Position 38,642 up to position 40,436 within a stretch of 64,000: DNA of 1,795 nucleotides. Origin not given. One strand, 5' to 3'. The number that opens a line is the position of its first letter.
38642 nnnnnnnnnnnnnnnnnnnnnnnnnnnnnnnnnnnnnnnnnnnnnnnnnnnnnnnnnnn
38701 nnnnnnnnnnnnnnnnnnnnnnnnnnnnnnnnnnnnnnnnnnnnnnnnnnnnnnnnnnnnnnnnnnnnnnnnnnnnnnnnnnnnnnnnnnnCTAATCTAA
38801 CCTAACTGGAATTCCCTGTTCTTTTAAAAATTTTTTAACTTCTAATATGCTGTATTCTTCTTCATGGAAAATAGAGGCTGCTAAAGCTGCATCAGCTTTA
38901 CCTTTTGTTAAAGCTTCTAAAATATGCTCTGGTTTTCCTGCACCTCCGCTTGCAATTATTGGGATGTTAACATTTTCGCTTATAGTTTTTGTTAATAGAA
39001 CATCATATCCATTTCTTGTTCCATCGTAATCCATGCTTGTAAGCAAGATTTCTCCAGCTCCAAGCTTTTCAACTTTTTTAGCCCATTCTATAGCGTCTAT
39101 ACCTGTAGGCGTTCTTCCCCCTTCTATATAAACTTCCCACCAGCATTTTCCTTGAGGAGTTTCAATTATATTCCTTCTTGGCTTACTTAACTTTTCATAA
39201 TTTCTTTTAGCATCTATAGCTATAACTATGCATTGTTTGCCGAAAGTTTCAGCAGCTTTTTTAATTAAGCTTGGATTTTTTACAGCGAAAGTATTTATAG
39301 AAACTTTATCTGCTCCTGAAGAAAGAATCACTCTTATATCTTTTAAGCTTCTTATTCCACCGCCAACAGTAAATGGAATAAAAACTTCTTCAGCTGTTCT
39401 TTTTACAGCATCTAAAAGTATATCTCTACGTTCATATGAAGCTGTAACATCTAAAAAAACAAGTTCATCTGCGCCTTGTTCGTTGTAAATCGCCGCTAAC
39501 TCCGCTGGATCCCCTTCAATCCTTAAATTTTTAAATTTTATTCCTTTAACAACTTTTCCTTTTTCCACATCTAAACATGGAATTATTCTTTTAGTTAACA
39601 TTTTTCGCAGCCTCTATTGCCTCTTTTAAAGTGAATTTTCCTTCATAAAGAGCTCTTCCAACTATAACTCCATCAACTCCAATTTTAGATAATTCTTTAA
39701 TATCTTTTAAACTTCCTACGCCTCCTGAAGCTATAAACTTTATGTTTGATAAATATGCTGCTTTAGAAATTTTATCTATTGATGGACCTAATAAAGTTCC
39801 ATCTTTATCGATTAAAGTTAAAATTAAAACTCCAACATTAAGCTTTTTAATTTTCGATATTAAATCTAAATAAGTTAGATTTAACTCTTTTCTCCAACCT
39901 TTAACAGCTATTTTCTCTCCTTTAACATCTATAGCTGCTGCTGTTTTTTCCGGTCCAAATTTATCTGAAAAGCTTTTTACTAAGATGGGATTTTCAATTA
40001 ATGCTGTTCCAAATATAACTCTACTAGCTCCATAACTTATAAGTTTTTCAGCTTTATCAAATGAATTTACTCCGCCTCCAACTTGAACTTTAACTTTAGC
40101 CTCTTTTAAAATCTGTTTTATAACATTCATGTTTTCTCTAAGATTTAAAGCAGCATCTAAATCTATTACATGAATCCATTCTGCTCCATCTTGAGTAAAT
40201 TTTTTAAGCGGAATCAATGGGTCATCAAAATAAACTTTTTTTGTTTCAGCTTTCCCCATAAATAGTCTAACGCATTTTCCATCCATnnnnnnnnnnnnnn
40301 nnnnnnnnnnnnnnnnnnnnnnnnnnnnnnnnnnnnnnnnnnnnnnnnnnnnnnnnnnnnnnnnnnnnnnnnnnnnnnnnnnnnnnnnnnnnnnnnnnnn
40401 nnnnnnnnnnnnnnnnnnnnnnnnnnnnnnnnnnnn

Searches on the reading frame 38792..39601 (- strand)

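Call 45: search_protein_families(library=pfam, proteins=[window:38792-39601:-], max_evalue=0.001)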
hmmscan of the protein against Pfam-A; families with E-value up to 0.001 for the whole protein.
window:38792-39601:- (269 aa): 6 families
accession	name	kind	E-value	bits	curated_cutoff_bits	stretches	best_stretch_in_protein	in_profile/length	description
PF00977.27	His_biosynth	-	8e-86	287.6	23.6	1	5-250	1-227/228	Histidine biosynthesis protein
PF03060.21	NMO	-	3e-08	33.9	28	1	168-246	143-227/331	Nitronate monooxygenase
PF01207.24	Dus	-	2e-07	30.9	20.4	1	55-126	163-236/311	Dihydrouridine synthase (Dus)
PF05690.20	ThiG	-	2.4e-05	24.3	23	0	174-243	137-205/247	Thiazole biosynthesis protein ThiG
PF02581.23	TMP-TENI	-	0.00033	20.5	27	0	176-239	115-175/180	Thiamine monophosphate synthase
PF04309.18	G3P_antiterm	-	0.00039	20.3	27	0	64-102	129-167/173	Glycerol-3-phosphate responsive antiterminator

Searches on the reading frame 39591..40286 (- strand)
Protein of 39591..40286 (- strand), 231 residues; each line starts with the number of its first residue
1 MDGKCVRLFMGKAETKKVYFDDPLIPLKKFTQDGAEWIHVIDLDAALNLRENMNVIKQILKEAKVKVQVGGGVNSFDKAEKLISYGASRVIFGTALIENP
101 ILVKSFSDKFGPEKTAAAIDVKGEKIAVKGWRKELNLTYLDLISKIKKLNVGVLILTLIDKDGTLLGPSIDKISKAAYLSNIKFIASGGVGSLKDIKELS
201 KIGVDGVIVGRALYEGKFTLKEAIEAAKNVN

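Call 45: search_protein_families(library=pfam, proteins=[window:39591-40286:-], max_evalue=0.001)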
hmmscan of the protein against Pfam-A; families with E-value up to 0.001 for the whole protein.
window:39591-40286:- (231 aa): 6 families
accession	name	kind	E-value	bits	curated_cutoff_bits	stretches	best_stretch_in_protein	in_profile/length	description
PF00977.27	His_biosynth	-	1.3e-67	228.1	23.6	1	2-219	10-228/228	Histidine biosynthesis protein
PF01207.24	Dus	-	4.9e-09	36.2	20.4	0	51-116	171-236/311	Dihydrouridine synthase (Dus)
PF01884.23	PcrB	-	9.5e-07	29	23.9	0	51-100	169-215/226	PcrB family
PF04131.20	NanE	-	6.7e-06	25.9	27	0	53-109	134-189/192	Putative N-acetylmannosamine-6-phosphate epimerase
PF01180.27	DHO_dh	-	1.5e-05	24.8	27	0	180-225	239-285/291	Dihydroorotate dehydrogenase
PF00218.27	IGPS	-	0.00027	20.6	27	0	181-216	209-244/254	Indole-3-glycerol phosphate synthase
